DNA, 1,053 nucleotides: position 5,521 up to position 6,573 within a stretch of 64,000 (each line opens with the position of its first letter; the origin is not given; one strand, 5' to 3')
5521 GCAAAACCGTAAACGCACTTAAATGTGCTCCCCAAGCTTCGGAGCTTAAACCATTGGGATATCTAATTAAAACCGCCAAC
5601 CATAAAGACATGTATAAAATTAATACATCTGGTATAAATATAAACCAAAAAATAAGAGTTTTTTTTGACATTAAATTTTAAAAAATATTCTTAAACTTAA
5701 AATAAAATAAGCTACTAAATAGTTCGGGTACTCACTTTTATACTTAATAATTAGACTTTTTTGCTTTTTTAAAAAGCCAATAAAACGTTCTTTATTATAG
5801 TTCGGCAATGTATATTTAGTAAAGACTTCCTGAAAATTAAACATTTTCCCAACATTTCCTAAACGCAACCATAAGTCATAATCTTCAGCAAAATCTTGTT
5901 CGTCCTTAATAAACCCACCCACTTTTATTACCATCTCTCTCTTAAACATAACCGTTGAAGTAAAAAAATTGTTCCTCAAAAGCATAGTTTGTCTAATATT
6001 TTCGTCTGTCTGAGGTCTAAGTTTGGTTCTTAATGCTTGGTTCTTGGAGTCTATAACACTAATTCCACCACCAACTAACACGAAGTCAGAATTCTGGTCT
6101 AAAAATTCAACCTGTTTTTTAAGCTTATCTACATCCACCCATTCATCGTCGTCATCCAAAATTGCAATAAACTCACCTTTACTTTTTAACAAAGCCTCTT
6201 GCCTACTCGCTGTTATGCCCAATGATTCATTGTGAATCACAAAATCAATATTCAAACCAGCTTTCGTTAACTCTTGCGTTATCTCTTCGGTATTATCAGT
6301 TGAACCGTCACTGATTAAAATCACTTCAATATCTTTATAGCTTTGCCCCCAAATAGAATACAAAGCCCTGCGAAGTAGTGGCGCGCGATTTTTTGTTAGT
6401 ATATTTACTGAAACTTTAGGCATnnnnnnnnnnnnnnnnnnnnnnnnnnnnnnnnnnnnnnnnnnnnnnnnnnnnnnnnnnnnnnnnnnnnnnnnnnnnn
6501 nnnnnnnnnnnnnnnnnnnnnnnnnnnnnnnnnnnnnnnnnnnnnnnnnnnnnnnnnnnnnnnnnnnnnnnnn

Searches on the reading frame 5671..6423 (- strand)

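Call 15: search_protein_families(library=pfam, proteins=[window:5671-6423:-], max_evalue=0.00001)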
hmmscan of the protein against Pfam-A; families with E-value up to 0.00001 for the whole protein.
window:5671-6423:- (250 aa): 4 families
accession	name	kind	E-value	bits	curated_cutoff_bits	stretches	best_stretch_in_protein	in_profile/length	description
PF00535.33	Glycos_transf_2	-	3.7e-28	99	23.3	1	5-168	1-167/168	Glycosyl transferase family 2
PF10111.15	Glyco_tranf_2_2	-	6.5e-14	52.5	27.3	1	30-218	28-229/276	Glycosyltransferase like family 2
PF13641.12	Glyco_tranf_2_3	-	3.4e-11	44.1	27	1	2-192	1-198/230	Glycosyltransferase like family 2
PF13632.12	Glyco_trans_2_3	-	4.4e-06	27.1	27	1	86-197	2-115/198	Glycosyl transferase family group 2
